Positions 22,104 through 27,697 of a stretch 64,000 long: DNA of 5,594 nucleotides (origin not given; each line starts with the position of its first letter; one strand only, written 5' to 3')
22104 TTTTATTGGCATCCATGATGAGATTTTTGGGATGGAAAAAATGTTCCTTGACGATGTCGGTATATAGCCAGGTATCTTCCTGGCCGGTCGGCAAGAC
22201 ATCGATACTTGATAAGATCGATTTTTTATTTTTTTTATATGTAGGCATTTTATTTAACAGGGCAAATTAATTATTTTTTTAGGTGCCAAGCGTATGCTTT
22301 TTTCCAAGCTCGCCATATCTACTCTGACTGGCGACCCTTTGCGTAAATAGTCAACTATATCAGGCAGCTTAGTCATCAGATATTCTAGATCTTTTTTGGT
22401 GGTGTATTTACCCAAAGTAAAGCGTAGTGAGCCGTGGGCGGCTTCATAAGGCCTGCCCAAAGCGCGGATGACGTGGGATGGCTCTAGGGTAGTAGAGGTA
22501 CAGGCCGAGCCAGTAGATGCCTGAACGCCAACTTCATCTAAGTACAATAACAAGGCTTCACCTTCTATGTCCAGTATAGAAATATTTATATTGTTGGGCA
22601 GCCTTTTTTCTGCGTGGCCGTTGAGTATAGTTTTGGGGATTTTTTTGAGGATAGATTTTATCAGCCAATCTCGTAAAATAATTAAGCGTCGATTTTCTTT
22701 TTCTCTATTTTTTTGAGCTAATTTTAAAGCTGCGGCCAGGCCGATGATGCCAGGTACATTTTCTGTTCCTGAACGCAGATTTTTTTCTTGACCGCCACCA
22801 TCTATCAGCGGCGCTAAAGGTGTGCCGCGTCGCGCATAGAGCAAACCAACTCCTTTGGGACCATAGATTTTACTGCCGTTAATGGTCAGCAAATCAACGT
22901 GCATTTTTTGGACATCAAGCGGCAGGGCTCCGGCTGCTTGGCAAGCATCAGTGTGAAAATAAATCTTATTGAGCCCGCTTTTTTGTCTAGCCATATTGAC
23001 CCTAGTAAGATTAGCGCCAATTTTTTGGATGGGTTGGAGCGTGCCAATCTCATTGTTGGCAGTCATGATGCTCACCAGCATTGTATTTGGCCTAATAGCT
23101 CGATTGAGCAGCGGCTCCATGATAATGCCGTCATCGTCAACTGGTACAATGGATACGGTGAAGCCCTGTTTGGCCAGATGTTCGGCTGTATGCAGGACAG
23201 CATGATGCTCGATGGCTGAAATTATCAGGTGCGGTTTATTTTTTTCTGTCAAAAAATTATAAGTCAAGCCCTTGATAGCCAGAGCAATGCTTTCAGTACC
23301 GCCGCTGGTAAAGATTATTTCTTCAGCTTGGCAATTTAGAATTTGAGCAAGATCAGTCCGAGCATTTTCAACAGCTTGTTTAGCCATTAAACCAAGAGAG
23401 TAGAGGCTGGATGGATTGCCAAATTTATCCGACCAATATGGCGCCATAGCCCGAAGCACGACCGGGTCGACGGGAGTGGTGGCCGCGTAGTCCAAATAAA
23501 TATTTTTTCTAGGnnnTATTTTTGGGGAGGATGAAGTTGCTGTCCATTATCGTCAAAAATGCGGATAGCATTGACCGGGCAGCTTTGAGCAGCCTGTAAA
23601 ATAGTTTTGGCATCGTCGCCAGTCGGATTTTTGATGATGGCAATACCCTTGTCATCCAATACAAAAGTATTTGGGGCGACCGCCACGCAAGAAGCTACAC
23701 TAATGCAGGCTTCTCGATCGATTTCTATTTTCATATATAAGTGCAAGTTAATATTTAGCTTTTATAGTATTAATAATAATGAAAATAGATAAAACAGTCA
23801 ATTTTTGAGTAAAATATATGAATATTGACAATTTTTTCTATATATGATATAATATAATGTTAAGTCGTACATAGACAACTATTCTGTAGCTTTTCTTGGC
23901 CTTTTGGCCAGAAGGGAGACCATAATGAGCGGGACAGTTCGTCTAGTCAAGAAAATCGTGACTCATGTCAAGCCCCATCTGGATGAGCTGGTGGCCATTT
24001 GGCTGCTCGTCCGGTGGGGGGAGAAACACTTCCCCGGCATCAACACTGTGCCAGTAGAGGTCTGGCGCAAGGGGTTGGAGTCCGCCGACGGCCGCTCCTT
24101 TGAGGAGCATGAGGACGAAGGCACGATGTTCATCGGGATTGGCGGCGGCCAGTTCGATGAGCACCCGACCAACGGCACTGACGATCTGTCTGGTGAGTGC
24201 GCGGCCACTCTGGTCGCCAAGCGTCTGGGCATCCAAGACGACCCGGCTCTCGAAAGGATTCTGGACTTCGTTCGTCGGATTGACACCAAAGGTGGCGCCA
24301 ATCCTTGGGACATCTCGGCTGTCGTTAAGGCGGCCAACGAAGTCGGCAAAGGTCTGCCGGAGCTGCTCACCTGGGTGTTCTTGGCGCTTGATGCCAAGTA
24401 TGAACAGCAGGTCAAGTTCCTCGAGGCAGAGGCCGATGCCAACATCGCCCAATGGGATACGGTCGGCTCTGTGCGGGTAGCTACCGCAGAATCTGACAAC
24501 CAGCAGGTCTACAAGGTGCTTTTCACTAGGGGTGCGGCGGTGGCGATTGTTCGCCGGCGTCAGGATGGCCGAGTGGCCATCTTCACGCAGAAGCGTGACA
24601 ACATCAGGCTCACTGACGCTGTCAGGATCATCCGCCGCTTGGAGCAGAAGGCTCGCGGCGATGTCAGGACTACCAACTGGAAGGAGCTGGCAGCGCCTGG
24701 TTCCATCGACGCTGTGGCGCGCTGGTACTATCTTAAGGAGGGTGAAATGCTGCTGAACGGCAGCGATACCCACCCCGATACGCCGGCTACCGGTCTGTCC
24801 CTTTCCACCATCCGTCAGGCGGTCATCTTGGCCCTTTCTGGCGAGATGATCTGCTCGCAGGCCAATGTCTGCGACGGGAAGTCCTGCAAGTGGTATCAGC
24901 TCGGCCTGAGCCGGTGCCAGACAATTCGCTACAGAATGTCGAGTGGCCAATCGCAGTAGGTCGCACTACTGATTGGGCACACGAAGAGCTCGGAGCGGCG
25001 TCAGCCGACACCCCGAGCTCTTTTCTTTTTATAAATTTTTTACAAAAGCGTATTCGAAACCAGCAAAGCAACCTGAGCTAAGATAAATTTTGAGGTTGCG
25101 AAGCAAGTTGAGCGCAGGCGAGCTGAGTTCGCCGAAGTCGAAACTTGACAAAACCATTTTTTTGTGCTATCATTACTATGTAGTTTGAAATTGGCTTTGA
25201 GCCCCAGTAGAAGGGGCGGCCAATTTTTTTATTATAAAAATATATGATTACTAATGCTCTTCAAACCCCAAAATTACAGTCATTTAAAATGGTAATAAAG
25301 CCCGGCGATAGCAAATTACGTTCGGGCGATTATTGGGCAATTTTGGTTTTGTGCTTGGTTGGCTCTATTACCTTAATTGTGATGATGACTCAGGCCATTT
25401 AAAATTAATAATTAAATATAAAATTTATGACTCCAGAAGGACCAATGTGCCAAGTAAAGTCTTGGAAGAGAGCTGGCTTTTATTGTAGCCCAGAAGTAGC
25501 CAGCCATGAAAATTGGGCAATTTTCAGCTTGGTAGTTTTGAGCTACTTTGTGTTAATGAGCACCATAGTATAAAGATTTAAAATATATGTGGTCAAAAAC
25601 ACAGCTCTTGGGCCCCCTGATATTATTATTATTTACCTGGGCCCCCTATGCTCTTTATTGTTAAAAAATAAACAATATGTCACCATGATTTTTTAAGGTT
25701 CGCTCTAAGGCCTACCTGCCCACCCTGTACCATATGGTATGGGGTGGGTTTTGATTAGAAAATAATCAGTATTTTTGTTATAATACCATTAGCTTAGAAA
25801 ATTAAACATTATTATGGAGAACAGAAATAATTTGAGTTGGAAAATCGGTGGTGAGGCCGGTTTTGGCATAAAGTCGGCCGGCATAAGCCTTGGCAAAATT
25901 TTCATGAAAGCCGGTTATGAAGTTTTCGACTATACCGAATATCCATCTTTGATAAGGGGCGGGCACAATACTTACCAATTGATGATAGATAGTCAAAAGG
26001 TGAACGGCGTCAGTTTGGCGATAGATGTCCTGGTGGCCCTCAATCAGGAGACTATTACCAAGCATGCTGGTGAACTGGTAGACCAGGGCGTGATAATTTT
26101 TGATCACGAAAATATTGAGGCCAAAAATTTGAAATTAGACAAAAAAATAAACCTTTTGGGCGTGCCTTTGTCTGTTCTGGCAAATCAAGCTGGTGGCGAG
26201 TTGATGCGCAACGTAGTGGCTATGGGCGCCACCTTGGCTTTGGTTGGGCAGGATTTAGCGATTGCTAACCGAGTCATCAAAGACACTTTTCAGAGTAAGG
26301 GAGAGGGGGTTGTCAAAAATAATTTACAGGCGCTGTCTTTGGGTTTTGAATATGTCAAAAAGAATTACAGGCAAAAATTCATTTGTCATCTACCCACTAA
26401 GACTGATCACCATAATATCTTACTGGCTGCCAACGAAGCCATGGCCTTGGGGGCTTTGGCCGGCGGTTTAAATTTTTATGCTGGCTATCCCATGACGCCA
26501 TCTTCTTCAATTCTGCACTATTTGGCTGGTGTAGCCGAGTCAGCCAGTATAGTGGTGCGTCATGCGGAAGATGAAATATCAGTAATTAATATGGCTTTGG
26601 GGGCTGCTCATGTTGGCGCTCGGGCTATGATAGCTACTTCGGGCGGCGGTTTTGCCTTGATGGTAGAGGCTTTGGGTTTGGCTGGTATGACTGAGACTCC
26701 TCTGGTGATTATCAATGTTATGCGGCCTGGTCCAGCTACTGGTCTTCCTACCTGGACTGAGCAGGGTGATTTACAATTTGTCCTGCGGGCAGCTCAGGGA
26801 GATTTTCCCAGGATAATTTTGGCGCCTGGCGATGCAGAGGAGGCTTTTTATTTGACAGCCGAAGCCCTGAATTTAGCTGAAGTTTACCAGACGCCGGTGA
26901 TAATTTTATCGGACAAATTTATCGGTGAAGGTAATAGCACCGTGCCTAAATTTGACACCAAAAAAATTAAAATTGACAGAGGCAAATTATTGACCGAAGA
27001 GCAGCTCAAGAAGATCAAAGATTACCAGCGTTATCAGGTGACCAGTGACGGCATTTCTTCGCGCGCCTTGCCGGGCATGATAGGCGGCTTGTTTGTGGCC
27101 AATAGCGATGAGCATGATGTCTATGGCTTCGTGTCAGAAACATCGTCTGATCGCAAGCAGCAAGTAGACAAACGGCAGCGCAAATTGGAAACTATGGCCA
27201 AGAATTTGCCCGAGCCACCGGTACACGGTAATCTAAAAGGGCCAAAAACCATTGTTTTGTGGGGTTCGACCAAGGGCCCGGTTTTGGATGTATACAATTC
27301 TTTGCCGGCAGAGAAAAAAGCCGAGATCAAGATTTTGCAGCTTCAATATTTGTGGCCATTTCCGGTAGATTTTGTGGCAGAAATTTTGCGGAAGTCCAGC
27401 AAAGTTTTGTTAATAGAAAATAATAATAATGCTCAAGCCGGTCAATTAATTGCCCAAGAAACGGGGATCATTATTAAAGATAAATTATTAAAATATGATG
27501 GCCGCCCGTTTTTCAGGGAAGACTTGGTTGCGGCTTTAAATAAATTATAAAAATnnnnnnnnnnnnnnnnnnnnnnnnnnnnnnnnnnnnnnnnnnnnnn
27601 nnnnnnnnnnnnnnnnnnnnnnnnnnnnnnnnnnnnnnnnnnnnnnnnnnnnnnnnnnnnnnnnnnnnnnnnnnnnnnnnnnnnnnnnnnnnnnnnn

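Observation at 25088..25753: Compact non-coding-looking 0.7-kb unit holding three tandem tiny single-TM peptide ORFs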

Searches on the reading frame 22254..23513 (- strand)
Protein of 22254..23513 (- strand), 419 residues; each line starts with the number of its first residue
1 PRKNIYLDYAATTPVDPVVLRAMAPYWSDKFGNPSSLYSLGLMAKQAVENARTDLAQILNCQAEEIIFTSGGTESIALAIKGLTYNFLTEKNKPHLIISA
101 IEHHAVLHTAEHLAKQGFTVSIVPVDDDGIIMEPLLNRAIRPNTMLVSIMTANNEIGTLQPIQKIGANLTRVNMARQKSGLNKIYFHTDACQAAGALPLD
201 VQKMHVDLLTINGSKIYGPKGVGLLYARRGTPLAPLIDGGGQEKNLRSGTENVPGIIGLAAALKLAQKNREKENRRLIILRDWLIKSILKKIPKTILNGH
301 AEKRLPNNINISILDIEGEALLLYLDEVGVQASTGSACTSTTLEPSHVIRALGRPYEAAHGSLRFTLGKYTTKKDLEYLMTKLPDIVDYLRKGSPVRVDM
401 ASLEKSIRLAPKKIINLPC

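Call 14: search_protein_families(library=pfam, proteins=[window:22254-23513:-], max_evalue=0.01)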
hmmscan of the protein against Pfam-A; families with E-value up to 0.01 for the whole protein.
window:22254-23513:- (419 aa): 1 family
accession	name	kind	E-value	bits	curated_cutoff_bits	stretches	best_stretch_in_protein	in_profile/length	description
PF00266.25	Aminotran_5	-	3.8e-78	263.5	21.5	1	5-379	1-371/371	Aminotransferase class-V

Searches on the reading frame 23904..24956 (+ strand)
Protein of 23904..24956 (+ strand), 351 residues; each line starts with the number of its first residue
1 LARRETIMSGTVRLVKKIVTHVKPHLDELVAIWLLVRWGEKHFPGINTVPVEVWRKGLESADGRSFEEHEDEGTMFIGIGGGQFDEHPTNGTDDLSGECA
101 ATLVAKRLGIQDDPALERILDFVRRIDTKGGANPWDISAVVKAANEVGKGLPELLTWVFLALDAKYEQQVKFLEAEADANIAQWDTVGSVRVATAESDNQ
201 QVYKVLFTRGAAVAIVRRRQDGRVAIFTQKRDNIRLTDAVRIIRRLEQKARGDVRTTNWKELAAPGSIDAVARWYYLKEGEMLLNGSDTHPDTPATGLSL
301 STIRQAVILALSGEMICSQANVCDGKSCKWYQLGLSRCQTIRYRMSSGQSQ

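Call 14: search_protein_families(library=pfam, proteins=[window:23904-24956:+], max_evalue=0.01)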
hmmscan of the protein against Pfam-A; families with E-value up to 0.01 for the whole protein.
window:23904-24956:+ (351 aa): 1 family
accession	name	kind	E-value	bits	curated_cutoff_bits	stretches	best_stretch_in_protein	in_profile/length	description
PF24814.1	WD40_Prp19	-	0.0046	16.5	320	1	160-291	10-134/281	Prp19 WD40 domain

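Call 74: search_protein_families(library=ncbifam, proteins=[window:23904-24956:+], max_evalue=10)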
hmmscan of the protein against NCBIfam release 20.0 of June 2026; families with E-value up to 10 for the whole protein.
window:23904-24956:+ (351 aa): 0 families

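Call 76: search_protein_families(library=padloc, proteins=[window:23904-24956:+], max_evalue=1)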
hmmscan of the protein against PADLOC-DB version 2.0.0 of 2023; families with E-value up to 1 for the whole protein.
window:23904-24956:+ (351 aa): 0 families

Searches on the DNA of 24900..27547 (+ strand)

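Call 10: search_rna_families(source=window, start=24900, end=25900, threshold=evalue, max_evalue=10)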
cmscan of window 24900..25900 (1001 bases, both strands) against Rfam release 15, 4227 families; matches with E-value up to 10: 9.
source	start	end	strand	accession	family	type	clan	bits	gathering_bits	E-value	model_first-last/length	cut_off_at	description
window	24965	25042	+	RF02621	BSnc120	Gene; sRNA;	-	18.1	114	0.56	1-88/88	no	Brucella sRNA 120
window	24985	25021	-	RF03766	mir-3155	Gene; miRNA;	-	17.8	70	1.3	8-45/56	no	mir-3155 microRNA precursor family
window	25457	25537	+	RF01654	ceN82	Gene; snRNA; snoRNA; HACA-box;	-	16.7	80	9.3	1-135/135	no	Caenorhabditis snoRNA ceN82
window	25561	25601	-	RF02888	BtsR1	Gene; sRNA;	-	16.5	66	2.4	1-51/51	no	Bacillus sRNA 1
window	25138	25230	+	RF02883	BcKCsr2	Gene; sRNA;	-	13.8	40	2.4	1-129/129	no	Burkholderia sRNA 2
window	24985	25178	-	RF02590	Spy1186876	Gene; sRNA;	-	11.8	208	9.1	1-243/243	no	S. pyogenes small RNA 1186876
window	24966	25030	+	RF02353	BjrC68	Gene; sRNA;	-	11.6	39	7.1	1-82/82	no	Bradyrhizobiaceae sRNA BjrC68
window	25581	25655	-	RF02089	CLRN1-AS1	Gene; lncRNA;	-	10.8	48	6.4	1-79/79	no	CLRN1 antisense RNA 1 conserved region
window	25708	25752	+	RF02763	IsrM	Gene; sRNA;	-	10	376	3.8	1-329/329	no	IsrM sRNA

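Call 52: search_rna_families(sources=[L014, L015, L016, L017, L006, L010, L013, L008, L028, L019, L018, L002, L003], threshold=gathering)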
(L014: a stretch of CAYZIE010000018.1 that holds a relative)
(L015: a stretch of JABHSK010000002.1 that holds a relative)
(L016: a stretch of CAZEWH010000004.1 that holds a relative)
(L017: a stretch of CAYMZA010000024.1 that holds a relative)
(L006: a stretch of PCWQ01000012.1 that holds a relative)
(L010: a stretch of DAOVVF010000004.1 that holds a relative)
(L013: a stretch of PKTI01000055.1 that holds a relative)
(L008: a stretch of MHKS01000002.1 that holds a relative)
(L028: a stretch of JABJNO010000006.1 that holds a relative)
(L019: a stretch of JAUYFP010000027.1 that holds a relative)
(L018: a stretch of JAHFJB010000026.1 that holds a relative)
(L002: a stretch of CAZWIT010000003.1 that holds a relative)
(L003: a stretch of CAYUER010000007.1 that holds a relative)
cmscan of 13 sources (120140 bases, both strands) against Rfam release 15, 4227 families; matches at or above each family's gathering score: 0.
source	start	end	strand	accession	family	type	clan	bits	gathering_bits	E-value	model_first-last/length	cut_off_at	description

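Call 53: search_rna_families(source=L014, start=2780, end=3450, threshold=evalue, max_evalue=5)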
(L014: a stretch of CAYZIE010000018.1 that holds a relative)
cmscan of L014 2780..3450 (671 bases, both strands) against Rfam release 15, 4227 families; matches with E-value up to 5: 9.
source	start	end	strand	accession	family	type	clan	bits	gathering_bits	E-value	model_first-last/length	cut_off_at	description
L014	3337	3447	+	RF01808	MicX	Gene; sRNA;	-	24.2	75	0.0036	1-194/194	no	MicX Vibrio cholerae sRNA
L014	2980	3059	-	RF01288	snoR31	Gene; snRNA; snoRNA; CD-box;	-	22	44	0.53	1-93/93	no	Small nucleolar RNA snoR31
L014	3384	3450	+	RF02074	STnc240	Gene; sRNA;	-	21.4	55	1.5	1-77/77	no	Enterobacterial sRNA STnc240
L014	3032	3129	-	RF04329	snoMe18S-C1367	Gene; snRNA; snoRNA; CD-box;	-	21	101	0.26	1-110/110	no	Drosophila C/D box small nucleolar RNA snoMe18S-C1367 family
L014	3126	3186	-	RF00068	SNORD21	Gene; snRNA; snoRNA; CD-box;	-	17.2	63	4.1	1-95/95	no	Small nucleolar RNA SNORD21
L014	3304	3373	-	RF01501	Afu_199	Gene; snRNA; snoRNA; CD-box;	-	16.1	45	3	1-77/77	no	A. fimigatus snoRNA Afu_199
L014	2930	2973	+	RF02625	WsnRNA46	Gene; sRNA;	-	16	65.3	4.7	59-102/151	no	Wolbachia sRNA 46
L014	3328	3367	+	RF01128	sR43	Gene; snRNA; snoRNA; CD-box;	-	12.5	45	1.8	1-56/56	no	Small nucleolar RNA sR42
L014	3120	3190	+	RF00023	tmRNA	Gene;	CL00001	7.6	47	0.85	84-140/374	no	transfer-messenger RNA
